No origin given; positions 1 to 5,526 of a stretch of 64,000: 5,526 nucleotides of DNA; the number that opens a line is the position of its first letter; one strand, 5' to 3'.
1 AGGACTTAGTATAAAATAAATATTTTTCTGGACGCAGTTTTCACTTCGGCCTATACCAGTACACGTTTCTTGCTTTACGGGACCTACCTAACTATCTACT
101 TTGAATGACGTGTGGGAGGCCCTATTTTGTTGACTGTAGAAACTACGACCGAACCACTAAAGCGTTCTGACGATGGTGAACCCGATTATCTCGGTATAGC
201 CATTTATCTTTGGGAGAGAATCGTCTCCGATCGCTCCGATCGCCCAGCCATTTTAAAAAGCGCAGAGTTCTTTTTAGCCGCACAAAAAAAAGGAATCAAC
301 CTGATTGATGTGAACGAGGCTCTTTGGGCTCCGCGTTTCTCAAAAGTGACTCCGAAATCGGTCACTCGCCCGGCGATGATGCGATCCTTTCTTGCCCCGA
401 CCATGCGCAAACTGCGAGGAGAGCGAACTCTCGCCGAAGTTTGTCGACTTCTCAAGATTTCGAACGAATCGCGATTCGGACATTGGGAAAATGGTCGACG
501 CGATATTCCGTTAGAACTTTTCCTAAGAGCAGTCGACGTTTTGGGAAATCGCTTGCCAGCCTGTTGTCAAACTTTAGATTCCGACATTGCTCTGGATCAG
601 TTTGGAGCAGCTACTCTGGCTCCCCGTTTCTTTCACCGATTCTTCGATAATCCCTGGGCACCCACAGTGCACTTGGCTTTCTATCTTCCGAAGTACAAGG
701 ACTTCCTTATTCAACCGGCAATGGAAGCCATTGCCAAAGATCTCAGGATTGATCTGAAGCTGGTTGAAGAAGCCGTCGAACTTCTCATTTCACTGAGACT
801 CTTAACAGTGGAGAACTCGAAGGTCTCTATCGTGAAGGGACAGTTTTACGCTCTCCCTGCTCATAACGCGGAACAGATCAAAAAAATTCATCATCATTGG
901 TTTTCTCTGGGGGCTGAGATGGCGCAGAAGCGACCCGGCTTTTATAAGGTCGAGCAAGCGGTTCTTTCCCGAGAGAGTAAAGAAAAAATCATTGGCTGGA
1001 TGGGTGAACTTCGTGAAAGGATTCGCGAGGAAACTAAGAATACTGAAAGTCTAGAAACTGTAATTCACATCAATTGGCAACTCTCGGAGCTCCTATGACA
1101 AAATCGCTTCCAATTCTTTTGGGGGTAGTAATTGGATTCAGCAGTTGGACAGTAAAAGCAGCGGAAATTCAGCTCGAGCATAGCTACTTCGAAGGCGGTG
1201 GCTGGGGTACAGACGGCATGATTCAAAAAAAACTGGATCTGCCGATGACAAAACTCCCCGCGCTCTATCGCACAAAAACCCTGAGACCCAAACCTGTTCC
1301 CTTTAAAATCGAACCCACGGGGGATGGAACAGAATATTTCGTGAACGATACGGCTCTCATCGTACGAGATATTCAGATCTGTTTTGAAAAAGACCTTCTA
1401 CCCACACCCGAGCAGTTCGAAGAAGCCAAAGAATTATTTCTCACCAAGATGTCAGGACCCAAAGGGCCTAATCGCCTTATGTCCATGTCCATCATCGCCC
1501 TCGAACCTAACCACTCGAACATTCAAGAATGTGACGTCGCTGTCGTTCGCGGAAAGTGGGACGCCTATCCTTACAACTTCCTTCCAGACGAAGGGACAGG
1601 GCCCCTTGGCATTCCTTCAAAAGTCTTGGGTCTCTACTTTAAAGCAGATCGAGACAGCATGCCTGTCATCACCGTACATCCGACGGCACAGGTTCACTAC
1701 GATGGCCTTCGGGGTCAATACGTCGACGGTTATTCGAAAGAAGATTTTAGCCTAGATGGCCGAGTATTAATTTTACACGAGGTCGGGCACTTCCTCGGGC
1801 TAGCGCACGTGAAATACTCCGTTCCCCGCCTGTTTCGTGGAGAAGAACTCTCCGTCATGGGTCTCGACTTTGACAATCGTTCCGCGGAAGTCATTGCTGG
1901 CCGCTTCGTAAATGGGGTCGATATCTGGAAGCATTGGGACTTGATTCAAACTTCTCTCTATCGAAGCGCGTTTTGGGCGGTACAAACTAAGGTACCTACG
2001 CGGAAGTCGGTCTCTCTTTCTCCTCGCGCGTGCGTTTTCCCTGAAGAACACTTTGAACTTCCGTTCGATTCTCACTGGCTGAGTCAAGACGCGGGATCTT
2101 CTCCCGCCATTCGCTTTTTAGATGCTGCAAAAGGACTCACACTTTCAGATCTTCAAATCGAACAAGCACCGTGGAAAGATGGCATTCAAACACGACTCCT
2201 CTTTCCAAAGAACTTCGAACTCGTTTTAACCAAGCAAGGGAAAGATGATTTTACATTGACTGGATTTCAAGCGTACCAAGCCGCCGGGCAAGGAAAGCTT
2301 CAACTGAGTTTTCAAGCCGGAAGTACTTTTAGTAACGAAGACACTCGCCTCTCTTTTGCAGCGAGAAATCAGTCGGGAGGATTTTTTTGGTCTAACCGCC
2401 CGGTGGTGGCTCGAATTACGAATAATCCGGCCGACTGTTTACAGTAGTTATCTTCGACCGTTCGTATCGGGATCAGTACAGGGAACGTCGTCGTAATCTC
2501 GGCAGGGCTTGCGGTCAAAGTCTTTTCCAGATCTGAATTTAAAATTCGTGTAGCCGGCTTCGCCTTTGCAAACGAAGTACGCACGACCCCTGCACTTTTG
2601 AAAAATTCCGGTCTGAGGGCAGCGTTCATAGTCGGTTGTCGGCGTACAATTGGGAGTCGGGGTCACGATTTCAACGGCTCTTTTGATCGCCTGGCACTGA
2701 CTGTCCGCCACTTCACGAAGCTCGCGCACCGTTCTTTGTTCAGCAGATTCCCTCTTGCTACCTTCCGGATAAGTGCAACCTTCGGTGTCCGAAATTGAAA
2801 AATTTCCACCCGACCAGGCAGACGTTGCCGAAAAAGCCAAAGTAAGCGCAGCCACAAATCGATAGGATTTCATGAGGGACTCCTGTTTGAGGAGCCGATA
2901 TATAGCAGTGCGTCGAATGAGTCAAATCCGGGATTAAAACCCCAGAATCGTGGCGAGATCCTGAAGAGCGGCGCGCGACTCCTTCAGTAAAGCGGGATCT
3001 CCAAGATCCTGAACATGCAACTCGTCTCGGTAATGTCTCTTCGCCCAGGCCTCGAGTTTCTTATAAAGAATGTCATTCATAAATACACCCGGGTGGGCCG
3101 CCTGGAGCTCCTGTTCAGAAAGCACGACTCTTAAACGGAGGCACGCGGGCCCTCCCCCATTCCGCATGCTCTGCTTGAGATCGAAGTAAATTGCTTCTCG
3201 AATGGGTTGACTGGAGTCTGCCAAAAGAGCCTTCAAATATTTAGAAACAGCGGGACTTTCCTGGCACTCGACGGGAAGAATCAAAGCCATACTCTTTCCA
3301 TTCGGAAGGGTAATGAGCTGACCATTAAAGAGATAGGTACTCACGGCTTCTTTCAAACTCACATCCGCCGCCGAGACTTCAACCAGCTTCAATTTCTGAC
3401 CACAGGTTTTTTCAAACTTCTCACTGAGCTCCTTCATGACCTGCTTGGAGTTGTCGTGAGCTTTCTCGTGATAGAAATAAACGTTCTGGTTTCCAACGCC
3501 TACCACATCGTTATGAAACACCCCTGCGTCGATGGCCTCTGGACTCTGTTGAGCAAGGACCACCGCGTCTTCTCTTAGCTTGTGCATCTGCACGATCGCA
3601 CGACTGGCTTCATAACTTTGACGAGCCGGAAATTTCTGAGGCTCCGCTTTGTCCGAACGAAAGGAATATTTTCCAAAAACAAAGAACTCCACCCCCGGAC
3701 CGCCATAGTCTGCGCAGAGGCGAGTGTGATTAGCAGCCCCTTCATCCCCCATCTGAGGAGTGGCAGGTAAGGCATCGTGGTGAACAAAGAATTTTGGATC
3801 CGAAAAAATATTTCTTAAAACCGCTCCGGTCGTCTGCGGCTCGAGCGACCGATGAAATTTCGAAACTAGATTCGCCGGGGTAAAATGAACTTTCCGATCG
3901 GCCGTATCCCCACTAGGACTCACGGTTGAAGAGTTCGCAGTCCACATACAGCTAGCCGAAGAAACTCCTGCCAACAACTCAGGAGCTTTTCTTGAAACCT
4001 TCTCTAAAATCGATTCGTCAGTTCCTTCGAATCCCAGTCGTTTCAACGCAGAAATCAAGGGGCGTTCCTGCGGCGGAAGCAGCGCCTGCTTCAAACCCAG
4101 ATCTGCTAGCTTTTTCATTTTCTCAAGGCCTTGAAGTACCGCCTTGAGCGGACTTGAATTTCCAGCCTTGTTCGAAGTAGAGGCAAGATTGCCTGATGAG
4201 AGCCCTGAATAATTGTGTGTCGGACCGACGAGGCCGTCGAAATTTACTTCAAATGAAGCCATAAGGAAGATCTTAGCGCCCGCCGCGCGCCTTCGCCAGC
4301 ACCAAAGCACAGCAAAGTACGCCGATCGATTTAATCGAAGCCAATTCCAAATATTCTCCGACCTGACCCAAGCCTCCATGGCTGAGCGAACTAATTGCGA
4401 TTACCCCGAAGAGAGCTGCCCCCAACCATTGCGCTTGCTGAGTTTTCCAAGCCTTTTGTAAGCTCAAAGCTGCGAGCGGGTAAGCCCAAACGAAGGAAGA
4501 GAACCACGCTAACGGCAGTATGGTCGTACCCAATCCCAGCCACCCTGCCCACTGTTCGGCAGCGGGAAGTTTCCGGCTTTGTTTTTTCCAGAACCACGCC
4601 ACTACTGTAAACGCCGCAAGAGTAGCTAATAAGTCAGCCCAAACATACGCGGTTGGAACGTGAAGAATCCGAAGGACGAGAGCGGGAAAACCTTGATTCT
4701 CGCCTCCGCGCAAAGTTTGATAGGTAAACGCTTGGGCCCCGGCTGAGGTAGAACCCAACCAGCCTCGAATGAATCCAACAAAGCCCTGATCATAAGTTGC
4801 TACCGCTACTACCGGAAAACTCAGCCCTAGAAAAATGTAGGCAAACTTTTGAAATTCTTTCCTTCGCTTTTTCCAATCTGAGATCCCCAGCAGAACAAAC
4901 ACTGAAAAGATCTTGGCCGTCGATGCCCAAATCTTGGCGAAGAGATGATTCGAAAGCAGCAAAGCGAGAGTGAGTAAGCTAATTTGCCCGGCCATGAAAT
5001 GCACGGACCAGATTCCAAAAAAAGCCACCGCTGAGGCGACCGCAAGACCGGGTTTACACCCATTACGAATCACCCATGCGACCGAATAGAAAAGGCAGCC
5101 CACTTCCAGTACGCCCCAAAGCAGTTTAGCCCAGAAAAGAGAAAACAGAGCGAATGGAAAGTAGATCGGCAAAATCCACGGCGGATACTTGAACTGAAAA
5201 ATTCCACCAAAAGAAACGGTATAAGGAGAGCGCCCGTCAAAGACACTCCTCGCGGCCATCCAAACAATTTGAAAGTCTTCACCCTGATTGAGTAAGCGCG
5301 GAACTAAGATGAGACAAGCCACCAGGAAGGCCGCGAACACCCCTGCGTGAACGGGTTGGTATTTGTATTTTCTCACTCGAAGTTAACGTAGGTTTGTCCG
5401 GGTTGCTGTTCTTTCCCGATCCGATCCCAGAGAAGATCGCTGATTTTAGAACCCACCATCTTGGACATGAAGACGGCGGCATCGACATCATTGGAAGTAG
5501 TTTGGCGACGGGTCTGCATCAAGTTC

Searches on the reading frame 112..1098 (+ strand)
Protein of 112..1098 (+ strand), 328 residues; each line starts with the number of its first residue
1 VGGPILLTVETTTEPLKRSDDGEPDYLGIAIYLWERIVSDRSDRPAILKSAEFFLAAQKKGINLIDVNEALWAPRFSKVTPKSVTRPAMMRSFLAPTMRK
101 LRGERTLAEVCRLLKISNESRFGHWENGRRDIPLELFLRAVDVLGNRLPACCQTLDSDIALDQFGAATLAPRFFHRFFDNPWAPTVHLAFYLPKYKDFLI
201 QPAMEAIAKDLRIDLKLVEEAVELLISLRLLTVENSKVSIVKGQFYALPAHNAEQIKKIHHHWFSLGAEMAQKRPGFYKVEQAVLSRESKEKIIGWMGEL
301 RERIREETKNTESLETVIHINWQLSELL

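Call 58: search_protein_families(library=pfam, proteins=[window:112-1098:+], max_evalue=0.00001)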
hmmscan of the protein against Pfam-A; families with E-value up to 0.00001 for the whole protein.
window:112-1098:+ (328 aa): 1 family
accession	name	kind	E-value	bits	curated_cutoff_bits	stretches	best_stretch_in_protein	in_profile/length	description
PF14394.12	DUF4423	-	2.7e-07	31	30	1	169-324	10-162/165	Domain of unknown function (DUF4423)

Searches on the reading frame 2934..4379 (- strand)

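Call 58: search_protein_families(library=pfam, proteins=[window:2934-4379:-], max_evalue=0.00001)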
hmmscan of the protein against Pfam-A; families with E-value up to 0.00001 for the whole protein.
window:2934-4379:- (481 aa): 1 family
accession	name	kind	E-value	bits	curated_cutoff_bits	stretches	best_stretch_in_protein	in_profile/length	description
PF04996.17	AstB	-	1.1e-196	654.3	27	1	42-480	2-435/443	Succinylarginine dihydrolase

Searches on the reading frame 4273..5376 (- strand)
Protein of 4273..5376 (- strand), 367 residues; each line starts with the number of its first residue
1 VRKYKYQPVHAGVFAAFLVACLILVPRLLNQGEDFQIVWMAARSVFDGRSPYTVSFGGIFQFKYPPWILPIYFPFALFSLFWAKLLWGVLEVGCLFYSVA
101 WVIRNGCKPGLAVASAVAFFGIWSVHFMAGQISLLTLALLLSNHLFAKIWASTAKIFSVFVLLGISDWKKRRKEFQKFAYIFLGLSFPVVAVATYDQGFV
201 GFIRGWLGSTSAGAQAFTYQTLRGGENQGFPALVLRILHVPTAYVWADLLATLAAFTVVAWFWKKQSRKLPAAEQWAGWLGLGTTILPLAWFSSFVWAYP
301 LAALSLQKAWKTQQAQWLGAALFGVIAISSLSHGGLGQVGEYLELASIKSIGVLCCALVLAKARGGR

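Call 58: search_protein_families(library=pfam, proteins=[window:4273-5376:-], max_evalue=0.00001)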
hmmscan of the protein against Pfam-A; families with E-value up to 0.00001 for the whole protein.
window:4273-5376:- (367 aa): 1 family
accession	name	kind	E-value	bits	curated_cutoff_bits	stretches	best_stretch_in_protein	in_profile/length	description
PF09594.16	GT87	-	7.9e-06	26.2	25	1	62-270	1-220/237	Glycosyltransferase family 87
